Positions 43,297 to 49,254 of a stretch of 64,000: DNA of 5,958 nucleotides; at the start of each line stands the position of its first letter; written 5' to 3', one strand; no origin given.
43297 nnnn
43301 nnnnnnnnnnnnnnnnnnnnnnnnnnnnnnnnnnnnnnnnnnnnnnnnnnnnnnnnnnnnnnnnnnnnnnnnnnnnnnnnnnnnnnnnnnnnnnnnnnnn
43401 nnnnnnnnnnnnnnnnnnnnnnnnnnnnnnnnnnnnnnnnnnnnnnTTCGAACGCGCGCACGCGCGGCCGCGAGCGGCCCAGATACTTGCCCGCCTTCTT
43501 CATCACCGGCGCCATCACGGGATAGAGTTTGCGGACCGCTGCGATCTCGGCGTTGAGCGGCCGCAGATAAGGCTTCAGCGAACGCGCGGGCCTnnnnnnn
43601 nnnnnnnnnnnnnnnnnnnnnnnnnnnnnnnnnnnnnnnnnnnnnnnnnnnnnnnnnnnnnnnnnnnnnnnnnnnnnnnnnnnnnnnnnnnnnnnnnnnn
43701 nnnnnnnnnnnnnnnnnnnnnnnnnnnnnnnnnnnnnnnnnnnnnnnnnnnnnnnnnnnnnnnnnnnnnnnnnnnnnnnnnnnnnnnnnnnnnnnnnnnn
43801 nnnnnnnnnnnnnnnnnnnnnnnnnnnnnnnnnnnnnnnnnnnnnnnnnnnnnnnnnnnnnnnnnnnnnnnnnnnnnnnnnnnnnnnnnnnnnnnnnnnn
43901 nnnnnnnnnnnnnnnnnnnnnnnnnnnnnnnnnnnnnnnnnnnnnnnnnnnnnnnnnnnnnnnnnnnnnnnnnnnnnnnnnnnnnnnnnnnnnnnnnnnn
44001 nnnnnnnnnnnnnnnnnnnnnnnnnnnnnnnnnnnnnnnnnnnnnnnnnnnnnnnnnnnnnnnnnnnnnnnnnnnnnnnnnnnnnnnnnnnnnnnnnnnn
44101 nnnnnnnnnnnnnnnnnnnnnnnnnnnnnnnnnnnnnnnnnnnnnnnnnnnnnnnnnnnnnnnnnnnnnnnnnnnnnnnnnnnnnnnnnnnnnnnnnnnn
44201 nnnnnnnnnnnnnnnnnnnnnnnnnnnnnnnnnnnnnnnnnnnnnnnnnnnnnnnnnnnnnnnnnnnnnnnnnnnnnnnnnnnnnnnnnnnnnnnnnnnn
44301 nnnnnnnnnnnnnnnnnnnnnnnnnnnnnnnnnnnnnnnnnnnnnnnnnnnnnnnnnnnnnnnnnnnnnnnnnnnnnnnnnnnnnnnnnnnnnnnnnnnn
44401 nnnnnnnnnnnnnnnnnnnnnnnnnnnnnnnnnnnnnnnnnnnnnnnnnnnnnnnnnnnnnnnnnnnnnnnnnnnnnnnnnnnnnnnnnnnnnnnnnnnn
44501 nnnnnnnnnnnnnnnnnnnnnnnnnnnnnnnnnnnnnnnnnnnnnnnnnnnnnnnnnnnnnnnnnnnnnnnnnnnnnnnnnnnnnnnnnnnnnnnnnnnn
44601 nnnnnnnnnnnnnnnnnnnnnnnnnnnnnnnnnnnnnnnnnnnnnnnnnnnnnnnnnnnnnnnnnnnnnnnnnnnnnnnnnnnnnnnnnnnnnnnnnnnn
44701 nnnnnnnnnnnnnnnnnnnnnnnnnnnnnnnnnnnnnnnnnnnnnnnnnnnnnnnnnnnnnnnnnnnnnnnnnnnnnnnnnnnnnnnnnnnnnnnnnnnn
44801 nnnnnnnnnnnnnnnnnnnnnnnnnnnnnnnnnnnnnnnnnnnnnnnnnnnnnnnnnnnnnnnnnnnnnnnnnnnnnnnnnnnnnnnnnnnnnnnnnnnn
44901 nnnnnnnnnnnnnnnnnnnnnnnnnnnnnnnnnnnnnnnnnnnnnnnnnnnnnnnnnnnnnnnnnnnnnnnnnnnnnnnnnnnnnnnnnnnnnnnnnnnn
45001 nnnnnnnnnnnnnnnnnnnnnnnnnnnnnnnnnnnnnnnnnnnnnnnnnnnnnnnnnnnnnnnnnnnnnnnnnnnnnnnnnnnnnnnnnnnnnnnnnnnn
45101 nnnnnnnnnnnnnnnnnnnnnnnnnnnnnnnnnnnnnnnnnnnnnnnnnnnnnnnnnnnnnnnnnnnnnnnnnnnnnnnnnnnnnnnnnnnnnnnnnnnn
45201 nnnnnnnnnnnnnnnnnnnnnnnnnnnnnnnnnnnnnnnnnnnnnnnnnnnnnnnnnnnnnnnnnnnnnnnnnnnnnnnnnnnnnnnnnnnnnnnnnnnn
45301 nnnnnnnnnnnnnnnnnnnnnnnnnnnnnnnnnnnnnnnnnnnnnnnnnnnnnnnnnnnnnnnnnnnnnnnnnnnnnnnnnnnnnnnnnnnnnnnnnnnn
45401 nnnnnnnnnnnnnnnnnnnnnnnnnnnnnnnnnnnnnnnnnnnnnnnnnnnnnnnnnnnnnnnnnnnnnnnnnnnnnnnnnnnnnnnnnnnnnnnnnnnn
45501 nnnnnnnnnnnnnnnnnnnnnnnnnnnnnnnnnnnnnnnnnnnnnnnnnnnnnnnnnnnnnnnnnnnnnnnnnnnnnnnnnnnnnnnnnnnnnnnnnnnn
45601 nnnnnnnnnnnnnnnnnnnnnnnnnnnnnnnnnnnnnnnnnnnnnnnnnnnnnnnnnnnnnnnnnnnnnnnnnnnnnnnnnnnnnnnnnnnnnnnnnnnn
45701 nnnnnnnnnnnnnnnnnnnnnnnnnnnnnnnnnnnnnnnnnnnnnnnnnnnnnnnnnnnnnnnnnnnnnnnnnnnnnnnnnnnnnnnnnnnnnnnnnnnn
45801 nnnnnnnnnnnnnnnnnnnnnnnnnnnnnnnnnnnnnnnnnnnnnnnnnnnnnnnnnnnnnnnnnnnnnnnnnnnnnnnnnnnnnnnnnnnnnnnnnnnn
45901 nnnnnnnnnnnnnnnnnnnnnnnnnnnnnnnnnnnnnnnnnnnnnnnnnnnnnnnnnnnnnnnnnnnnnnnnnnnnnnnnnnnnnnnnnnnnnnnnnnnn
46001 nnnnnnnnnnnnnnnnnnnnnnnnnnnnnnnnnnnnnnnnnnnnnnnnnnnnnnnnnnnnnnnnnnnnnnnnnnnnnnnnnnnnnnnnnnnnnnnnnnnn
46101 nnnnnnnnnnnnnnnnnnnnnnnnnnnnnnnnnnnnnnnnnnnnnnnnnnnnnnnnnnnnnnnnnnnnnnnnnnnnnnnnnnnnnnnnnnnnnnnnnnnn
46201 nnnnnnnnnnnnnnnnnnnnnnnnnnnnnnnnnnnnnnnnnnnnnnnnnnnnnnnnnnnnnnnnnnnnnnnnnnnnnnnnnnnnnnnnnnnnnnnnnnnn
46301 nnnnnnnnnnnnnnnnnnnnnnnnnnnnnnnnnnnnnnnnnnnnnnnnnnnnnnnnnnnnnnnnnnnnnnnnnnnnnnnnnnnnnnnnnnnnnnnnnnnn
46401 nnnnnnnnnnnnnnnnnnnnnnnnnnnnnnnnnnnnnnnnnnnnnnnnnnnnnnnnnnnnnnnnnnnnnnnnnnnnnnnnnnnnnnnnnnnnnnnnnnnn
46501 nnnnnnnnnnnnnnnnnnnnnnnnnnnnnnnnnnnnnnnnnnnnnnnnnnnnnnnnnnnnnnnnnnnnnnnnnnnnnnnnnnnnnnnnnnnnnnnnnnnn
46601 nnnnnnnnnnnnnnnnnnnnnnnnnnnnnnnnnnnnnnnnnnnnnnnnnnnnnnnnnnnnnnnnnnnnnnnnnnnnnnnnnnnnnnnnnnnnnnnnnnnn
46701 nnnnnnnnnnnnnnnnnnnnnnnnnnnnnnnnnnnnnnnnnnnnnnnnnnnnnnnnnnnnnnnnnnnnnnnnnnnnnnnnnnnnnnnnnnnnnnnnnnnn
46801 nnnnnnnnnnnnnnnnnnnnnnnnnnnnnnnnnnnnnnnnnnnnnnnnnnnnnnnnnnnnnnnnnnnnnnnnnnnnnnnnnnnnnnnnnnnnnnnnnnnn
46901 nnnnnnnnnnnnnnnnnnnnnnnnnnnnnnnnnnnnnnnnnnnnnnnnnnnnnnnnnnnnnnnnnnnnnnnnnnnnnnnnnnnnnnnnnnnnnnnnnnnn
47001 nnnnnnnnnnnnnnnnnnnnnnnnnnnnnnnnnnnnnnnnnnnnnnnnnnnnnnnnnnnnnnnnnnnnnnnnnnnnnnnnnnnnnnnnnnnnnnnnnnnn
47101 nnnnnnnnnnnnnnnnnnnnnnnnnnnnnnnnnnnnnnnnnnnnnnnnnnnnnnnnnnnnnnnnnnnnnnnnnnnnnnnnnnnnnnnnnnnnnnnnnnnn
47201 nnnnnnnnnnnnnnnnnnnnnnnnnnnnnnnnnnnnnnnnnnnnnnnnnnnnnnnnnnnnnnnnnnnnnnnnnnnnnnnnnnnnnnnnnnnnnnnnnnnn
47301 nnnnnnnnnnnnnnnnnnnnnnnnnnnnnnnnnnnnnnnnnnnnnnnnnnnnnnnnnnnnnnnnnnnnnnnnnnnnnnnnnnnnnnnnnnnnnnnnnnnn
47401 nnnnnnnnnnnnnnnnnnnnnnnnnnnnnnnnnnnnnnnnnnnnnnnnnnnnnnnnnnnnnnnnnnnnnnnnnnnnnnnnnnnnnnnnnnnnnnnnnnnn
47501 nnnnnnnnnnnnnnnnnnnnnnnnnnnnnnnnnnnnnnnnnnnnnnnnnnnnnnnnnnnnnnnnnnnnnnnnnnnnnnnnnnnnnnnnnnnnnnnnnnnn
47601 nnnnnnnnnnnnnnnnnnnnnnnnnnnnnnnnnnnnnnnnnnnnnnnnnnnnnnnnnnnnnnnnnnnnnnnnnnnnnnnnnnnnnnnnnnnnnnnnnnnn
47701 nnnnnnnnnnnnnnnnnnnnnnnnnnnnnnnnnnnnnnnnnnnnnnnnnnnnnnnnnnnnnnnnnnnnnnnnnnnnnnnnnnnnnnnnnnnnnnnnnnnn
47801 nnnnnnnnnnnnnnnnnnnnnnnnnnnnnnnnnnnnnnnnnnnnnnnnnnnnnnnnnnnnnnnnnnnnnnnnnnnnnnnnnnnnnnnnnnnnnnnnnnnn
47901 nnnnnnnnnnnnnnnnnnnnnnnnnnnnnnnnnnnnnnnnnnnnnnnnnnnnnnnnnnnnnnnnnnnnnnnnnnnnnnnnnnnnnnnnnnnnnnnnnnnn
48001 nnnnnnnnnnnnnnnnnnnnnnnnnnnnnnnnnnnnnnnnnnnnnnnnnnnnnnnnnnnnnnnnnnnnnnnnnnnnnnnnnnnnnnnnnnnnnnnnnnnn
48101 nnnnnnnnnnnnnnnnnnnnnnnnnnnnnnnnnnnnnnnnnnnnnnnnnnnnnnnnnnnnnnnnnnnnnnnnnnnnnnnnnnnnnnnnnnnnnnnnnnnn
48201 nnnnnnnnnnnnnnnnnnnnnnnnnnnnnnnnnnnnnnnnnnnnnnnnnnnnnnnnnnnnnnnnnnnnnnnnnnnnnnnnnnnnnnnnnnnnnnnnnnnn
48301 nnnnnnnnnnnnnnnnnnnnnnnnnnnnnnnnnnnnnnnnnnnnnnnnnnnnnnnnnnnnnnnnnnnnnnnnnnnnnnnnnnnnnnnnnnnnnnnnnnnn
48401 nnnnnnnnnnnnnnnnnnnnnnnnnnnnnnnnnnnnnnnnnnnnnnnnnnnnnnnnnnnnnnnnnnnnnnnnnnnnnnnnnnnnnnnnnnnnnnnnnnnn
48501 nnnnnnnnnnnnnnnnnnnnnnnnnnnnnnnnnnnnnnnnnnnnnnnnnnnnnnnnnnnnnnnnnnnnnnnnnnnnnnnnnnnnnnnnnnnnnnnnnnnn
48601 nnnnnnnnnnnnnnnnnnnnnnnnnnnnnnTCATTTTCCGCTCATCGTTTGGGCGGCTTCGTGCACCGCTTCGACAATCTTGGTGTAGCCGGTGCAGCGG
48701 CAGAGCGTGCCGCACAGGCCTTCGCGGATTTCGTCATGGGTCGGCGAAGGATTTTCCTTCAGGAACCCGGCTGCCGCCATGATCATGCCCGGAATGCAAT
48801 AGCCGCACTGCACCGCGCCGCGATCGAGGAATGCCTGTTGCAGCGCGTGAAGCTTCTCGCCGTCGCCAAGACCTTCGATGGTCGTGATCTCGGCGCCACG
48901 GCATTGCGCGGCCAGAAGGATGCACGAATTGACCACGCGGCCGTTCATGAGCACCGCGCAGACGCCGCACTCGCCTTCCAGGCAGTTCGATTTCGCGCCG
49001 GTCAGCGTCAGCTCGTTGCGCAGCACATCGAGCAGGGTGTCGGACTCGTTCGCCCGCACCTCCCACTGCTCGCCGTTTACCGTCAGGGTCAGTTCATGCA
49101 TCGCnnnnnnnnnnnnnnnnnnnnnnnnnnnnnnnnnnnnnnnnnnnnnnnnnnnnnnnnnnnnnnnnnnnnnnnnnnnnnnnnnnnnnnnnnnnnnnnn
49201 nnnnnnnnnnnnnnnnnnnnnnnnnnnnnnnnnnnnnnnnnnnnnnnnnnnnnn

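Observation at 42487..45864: Mo-subunit::FAD-subunit fusion protein (reverse of the eukaryotic XDH domain order)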

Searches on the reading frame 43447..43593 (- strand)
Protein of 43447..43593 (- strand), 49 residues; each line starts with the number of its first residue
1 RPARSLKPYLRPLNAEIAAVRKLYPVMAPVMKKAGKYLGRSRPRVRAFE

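Call 42: search_protein_representatives(alignment_id=A3)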
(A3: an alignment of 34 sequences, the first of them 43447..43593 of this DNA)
Query: 34 sequences, 50 profile positions. Proteins with E-value up to 0.001 (for the whole library): 5; up to 1e-10: 4; up to 1e-30: 0. The best 5 are listed.
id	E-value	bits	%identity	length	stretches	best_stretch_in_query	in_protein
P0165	6.5e-18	79.8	-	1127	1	2-50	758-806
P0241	1.3e-15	72.5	-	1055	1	2-49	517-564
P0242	2.1e-15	71.8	-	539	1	3-50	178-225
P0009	3.8e-15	70.9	-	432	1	4-46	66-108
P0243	4.5e-04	35.5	-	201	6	5-21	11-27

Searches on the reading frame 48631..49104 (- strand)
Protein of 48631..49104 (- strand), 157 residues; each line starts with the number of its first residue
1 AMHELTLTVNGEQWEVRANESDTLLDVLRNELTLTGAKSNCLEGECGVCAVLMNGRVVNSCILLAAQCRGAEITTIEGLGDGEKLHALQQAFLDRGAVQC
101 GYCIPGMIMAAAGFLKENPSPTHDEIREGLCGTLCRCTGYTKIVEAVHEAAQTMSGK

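Call 6: search_protein_families(library=pfam, proteins=[window:48631-49104:-], max_evalue=0.01)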
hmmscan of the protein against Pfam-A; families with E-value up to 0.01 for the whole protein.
window:48631-49104:- (157 aa): 3 families
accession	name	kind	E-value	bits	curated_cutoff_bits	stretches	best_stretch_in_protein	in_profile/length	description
PF01799.25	Fer2_2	-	1.8e-32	111.7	30.3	1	75-148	1-75/75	[2Fe-2S] binding domain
PF00111.32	Fer2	-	5.3e-08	33.1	21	1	8-60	2-54/77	2Fe-2S iron-sulfur cluster binding domain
PF13085.11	Fer2_3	-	6.5e-06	26.6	27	1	13-79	20-89/107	2Fe-2S iron-sulfur cluster binding domain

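Call 7: search_protein_families(library=ncbifam, proteins=[window:48631-49104:-], max_evalue=0.001)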
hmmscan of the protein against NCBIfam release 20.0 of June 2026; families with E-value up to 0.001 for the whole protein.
window:48631-49104:- (157 aa): 11 families
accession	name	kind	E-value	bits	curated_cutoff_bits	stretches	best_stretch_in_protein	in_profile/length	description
NF041020.1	glyceraldDH_gamma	equivalog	3.1e-55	186.2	290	1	5-154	13-162/164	glyceraldehyde dehydrogenase subunit gamma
TIGR03198.1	pucE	equivalog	1.1e-53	180.7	254.3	1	4-151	3-149/151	xanthine dehydrogenase subunit E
NF045668.1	pterin_aldehy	equivalog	7.6e-52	176.5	1100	1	6-156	4-157/905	molybdopterin-dependent aldehyde oxidoreductase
NF043084.2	XdhC_XDHase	equivalog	1.3e-51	174.1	217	1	4-151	2-150/151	xanthine dehydrogenase subunit XdhC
TIGR03193.1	4hydroxCoAred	equivalog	8.4e-50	168.5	257.8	1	5-151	2-148/148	4-hydroxybenzoyl-CoA reductase subunit gamma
TIGR03311.1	Se_dep_XDH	equivalog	2.3e-47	161.6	830.45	1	7-155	3-148/848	selenium-dependent xanthine dehydrogenase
NF008514.0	PRK11433.1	equivalog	1.2e-44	152.5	322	1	2-153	50-216/218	aldehyde dehydrogenase iron-sulfur subunit PaoA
NF007387.0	PRK09908.1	equivalog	3.3e-43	146.9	212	1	5-153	9-158/159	xanthine dehydrogenase iron sulfur-binding subunit XdhC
TIGR02963.1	xanthine_xdhA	equivalog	3.2e-36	125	467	1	9-152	5-159/468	xanthine dehydrogenase small subunit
TIGR02969.1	mam_aldehyde_ox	subfamily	1.9e-26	91.9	1912.3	1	4-152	2-162/1330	aldehyde oxidase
TIGR03313.1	Se_sel_red_Mo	hypoth_equivalog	1.6e-21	75.8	1101.9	1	8-152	2-146/951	molybdopterin-dependent oxidoreductase Mo/Fe-S-binding subunit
